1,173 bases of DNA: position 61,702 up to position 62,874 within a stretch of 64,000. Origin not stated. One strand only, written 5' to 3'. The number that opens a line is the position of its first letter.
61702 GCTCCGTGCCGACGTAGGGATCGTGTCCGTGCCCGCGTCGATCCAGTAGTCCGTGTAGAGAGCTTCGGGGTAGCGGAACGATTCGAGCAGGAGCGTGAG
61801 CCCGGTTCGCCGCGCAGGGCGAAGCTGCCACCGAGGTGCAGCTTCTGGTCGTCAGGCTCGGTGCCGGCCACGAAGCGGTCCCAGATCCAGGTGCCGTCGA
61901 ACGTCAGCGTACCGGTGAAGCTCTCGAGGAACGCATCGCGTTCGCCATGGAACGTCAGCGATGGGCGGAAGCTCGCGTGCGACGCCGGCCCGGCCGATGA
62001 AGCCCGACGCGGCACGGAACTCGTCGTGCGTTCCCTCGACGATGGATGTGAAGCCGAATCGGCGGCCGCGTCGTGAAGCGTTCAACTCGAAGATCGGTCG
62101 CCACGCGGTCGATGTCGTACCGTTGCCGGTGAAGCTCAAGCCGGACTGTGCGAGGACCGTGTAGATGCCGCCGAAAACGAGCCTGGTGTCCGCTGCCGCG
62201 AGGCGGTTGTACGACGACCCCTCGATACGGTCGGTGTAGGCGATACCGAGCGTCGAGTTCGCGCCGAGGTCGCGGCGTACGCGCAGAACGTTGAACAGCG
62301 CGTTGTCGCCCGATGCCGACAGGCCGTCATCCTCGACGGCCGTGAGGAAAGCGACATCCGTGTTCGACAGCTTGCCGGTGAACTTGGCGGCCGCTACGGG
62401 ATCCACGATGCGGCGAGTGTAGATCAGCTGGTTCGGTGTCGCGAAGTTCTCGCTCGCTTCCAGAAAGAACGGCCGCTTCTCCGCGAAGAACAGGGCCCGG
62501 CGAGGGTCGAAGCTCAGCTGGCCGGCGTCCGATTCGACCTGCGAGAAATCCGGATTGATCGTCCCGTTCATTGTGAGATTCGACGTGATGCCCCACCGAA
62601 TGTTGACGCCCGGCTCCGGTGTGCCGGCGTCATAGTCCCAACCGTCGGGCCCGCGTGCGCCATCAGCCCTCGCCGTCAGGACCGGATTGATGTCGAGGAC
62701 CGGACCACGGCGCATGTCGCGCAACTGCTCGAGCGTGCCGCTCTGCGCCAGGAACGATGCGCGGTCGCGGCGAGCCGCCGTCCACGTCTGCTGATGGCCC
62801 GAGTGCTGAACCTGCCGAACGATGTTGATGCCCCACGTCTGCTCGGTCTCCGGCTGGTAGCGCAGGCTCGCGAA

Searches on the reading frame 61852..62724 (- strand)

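Call 39: search_protein_families(library=pfam, proteins=[window:61852-62724:-], max_evalue=0.00001)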
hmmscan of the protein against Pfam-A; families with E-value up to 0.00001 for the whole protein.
window:61852-62724:- (290 aa): 1 family
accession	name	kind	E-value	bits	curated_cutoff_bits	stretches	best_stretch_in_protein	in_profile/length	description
PF19313.5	DUF5916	-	3e-14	53.1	22.6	1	37-108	27-96/572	Domain of unknown function (DUF5916)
